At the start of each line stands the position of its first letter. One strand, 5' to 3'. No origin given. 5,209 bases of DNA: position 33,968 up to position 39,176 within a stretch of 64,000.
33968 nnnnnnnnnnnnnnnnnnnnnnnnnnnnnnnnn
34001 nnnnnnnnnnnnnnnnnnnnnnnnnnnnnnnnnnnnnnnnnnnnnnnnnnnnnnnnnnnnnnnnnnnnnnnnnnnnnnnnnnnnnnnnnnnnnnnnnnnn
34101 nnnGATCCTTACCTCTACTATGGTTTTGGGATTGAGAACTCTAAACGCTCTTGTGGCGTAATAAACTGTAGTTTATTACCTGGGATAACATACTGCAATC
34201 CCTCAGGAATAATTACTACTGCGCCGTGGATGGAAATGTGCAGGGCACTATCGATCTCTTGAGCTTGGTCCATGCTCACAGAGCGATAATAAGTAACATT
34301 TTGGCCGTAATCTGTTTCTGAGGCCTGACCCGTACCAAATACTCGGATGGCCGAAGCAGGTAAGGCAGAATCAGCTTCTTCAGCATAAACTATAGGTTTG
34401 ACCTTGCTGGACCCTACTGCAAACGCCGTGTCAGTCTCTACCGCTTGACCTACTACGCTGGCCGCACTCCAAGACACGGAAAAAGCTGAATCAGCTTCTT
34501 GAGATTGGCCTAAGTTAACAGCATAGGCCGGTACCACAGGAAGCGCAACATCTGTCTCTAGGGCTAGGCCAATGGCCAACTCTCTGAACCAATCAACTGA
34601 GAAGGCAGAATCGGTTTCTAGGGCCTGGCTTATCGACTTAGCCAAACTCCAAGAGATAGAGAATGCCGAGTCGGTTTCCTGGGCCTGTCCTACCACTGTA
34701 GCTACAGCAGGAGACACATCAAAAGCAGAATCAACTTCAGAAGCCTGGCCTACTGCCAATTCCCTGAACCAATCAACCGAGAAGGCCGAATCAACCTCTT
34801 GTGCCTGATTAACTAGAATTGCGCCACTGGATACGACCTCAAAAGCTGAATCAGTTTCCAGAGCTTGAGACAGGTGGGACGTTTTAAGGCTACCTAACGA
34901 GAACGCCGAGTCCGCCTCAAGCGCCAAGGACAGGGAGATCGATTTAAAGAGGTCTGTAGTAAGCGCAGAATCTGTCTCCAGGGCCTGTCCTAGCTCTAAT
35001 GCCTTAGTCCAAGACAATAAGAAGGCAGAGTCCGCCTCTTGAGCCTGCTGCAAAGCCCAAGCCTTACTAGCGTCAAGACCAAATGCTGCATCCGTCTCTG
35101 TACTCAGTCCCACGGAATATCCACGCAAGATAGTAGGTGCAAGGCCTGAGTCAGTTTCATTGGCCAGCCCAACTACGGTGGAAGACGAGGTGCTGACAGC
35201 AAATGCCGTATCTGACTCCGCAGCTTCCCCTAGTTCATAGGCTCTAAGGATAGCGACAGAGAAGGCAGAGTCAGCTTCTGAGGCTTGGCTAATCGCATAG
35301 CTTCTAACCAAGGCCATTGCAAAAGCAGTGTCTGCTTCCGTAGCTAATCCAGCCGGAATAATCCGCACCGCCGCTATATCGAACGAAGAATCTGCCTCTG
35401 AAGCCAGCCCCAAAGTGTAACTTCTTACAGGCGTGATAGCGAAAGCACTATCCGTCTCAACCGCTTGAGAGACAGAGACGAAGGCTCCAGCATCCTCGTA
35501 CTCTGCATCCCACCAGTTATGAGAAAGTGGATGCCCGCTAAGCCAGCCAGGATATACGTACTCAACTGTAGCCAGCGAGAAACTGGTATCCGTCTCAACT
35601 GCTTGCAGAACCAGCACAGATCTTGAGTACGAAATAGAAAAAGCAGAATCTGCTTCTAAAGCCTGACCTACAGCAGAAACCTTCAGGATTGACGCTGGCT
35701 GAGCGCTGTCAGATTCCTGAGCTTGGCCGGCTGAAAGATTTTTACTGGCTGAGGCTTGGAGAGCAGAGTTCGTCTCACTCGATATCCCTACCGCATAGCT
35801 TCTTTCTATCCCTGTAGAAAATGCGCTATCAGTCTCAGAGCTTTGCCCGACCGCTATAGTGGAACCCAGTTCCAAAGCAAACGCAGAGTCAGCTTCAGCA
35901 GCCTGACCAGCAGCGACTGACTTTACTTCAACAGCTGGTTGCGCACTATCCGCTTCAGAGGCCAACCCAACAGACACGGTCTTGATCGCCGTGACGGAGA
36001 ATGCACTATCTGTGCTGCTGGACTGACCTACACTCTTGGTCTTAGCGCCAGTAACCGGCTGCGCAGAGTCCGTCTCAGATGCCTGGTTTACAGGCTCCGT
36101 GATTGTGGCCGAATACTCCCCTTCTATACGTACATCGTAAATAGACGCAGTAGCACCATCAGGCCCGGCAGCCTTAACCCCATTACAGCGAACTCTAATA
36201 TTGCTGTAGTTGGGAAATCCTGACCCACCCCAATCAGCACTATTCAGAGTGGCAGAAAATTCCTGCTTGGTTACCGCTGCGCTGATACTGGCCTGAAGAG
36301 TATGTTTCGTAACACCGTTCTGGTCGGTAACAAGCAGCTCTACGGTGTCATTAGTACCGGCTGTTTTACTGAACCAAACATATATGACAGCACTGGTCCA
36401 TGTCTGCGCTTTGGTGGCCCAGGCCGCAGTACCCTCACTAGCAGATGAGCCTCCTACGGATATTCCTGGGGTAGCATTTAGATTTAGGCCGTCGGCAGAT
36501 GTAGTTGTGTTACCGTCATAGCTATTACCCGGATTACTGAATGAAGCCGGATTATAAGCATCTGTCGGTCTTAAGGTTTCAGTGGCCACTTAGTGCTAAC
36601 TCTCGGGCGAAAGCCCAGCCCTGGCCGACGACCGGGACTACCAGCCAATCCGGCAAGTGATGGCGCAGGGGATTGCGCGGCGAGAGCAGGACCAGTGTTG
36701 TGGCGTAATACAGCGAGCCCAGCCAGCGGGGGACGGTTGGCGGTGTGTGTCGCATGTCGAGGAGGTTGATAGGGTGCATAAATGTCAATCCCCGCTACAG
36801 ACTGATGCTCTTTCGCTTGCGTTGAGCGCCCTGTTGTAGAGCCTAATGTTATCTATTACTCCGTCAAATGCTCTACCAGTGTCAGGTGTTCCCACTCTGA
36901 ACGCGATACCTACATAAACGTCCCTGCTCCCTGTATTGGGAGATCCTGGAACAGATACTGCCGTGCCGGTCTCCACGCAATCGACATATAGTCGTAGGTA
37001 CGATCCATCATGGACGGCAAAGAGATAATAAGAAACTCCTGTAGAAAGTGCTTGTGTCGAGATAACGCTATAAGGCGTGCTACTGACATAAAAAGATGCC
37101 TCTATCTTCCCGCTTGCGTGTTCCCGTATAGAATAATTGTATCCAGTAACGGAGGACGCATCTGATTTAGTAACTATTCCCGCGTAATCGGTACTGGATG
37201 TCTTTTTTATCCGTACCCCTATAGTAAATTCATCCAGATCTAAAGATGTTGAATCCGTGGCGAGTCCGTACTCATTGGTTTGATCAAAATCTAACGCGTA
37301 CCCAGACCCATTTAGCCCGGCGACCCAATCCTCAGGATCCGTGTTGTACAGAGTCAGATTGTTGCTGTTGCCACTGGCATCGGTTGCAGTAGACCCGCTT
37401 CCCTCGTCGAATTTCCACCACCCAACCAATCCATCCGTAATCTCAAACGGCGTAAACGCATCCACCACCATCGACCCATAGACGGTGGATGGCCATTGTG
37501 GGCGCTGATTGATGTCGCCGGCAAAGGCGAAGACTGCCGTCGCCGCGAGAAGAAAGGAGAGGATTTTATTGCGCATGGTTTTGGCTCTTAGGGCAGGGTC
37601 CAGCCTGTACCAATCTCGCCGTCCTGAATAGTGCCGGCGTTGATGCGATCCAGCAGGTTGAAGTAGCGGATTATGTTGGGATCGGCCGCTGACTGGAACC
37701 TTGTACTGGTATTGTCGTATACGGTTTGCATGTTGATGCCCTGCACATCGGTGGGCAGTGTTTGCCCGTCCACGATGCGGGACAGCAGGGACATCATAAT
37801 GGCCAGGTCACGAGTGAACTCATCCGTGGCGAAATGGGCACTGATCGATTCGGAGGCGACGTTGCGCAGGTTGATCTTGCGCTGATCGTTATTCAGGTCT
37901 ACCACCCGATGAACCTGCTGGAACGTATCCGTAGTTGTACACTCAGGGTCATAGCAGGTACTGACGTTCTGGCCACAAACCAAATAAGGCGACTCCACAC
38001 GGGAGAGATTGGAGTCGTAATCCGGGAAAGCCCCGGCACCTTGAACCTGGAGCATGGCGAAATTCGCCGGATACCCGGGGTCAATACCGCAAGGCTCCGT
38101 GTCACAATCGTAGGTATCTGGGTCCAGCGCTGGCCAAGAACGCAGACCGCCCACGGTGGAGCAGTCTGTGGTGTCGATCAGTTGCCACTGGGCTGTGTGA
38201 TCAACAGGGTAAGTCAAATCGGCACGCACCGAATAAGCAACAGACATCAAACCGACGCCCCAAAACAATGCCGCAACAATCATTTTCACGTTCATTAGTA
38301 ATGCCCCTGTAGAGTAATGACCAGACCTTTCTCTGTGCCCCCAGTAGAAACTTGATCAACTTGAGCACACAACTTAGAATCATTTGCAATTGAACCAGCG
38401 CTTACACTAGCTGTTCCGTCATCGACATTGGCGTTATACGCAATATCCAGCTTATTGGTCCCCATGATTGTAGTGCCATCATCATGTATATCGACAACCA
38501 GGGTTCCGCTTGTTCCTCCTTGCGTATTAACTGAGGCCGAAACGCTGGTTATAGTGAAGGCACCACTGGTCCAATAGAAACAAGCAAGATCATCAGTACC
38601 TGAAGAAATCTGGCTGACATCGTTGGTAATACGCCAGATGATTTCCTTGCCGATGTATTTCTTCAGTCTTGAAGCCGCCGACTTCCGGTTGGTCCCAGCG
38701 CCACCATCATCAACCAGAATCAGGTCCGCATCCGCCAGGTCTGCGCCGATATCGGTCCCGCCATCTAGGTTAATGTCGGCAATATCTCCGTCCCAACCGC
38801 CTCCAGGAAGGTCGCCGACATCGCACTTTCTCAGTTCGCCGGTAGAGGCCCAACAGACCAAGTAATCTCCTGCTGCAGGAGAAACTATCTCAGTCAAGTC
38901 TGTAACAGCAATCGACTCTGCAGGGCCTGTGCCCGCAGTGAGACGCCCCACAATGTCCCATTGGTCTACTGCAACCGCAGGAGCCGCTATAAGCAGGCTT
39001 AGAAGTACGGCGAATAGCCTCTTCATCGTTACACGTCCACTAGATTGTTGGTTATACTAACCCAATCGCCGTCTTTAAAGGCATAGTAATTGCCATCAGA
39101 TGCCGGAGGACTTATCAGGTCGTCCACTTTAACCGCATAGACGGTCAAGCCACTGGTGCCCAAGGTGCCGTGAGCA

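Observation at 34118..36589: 823-aa protein built from ~30 tandem 20-residue E-[TA]-D-S-A-F repeats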

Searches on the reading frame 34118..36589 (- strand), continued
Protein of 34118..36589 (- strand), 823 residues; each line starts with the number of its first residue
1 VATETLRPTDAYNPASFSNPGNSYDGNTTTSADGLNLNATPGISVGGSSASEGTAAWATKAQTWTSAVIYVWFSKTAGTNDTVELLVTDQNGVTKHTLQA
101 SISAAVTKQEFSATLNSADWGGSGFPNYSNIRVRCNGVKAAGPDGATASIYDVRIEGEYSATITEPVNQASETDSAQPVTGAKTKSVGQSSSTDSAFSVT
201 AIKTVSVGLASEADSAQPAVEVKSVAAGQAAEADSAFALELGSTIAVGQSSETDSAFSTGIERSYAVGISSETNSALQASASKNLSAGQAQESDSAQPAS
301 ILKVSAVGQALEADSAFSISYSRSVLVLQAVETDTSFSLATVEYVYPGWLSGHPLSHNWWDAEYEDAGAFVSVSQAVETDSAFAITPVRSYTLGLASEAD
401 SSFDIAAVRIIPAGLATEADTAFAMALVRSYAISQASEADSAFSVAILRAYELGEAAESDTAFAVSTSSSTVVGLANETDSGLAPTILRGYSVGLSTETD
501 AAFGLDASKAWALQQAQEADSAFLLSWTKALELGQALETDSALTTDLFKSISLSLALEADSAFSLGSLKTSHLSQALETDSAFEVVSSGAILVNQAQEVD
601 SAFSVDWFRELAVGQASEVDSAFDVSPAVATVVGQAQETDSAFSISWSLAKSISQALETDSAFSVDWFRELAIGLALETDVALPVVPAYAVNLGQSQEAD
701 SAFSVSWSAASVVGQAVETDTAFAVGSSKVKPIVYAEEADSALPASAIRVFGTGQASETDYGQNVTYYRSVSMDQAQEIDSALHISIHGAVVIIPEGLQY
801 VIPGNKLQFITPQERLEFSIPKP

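Call 109: list_cluster_members(proteins=[window:34121-36589:-])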
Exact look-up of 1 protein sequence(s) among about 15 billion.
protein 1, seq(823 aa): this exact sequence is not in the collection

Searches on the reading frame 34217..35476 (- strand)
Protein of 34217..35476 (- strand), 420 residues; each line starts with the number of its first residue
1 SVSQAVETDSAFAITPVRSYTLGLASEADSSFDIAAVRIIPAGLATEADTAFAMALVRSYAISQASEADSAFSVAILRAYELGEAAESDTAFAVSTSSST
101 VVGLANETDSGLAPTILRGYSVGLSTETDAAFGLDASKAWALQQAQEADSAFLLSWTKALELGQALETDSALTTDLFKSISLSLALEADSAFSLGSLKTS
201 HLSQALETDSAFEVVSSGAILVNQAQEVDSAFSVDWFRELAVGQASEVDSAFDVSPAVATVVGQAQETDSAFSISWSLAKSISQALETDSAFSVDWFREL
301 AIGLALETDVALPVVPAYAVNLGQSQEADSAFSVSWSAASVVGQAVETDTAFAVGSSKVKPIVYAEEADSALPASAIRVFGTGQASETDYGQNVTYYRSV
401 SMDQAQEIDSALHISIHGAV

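Call 101: search_protein_representatives(protein=window:34217-35476:-)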
Query: 420 residues. Proteins with E-value up to 0.001 (for the whole library): 2042; up to 1e-10: 1280; up to 1e-30: 191. The best 150 are listed.
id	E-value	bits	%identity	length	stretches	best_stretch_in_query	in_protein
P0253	1.6e-124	432.3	46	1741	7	3-134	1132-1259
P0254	8.7e-109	380.5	39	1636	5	2-374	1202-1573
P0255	4.8e-97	341.9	33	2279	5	2-417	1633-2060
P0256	1.9e-96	339.9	36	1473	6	4-211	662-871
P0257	5.1e-87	308.9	34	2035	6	131-389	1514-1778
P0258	1.6e-82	294.1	30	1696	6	5-369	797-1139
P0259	2.0e-80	287.2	34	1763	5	42-352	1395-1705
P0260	3.0e-80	286.6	32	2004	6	4-377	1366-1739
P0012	6.1e-78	279.1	34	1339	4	19-363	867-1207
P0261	7.8e-77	275.4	39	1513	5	61-411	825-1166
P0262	2.9e-76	273.6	32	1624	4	29-419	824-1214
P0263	1.9e-73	264.2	30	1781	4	36-354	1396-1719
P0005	1.1e-69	251.9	42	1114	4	4-262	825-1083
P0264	4.6e-65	236.7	34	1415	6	154-411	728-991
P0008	3.6e-63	230.5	40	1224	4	226-390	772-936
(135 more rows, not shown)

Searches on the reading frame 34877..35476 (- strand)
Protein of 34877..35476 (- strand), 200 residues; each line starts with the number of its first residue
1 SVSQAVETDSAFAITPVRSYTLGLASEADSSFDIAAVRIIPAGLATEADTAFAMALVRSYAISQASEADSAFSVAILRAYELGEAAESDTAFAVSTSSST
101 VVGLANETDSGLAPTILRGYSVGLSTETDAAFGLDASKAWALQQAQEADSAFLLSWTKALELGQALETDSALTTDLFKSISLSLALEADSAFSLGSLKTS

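Call 52: predict_structure(alignment_id=A2)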
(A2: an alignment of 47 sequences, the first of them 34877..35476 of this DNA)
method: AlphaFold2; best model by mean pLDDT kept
length: 200 residues; sequences in the alignment: 47
mean_pLDDT: 35.7   pTM: 0.17
mean pLDDT of the five models: 35.7, 31.4, 31.2, 29.0, 24.8
residues with pLDDT >= 90: 0; 70-90: 0; 50-70: 46; < 50: 154
segments of 3 or more residues with pLDDT < 50: 1-137, 173-179
pLDDT, mean of each block of 10 residues (from residue 1): 27 23 24 26 33 34 31 28 28 25 24 23 27 44 55 51 51 47 54 60
secondary structure, 60 per line:
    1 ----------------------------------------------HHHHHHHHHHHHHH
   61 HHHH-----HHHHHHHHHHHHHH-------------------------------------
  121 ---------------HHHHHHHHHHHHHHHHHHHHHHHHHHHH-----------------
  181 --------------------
elements in order: H47-64 H70-83 H136-163

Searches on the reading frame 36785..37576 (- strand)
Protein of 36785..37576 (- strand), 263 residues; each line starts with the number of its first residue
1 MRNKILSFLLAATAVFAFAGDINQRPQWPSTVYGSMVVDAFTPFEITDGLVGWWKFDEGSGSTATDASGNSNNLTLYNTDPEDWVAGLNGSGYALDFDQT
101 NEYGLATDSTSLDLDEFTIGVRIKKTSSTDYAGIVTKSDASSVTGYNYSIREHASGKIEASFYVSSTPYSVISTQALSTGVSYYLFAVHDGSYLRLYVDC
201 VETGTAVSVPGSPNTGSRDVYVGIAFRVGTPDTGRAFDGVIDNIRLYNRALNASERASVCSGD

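Call 6: search_protein_families(library=pfam, proteins=[window:36785-37576:-], max_evalue=0.01)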
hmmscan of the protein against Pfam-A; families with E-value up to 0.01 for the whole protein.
window:36785-37576:- (263 aa): 1 family
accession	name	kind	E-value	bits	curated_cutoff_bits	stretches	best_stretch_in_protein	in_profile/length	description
PF13385.13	Laminin_G_3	-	2.7e-19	70.2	27.6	1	102-255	5-149/151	Concanavalin A-like lectin/glucanases superfamily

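Call 7: search_protein_families(library=phrogs, proteins=[window:36785-37576:-], max_evalue=0.01)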
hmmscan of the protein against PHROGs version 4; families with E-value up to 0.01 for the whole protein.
window:36785-37576:- (263 aa): 4 families
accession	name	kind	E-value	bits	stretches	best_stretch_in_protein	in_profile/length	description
phrog_8510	-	head and packaging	1.4e-11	43.9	1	61-254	704-891/1348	virion structural protein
phrog_18503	-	unknown function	6.4e-09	35.7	1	47-255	501-702/844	-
phrog_24074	-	unknown function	7.9e-07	28.7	1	58-255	675-878/892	-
phrog_21223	-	unknown function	7.3e-05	22.3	0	48-79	189-220/710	-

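Call 50: search_protein_families(library=ncbifam, proteins=[window:36785-37576:-], max_evalue=0.01)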
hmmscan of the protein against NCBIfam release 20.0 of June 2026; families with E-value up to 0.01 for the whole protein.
window:36785-37576:- (263 aa): 1 family
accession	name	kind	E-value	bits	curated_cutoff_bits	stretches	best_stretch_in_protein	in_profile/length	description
NF052521.1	TafC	equivalog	1.6e-14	53.8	410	1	45-255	143-355/373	TafC family fimbrial protein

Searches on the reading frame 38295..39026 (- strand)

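Call 6: search_protein_families(library=pfam, proteins=[window:38295-39026:-], max_evalue=0.01)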
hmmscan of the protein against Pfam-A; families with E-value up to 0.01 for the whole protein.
window:38295-39026:- (243 aa): 0 families

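Call 7: search_protein_families(library=phrogs, proteins=[window:38295-39026:-], max_evalue=0.01)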
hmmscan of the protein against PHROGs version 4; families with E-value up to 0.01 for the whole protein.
window:38295-39026:- (243 aa): 1 family
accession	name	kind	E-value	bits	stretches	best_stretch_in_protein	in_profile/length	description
phrog_27064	-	unknown function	0.0026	18.3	1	91-229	105-236/249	-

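Call 50: search_protein_families(library=ncbifam, proteins=[window:38295-39026:-], max_evalue=0.01)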
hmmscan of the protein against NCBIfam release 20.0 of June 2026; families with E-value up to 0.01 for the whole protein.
window:38295-39026:- (243 aa): 0 families
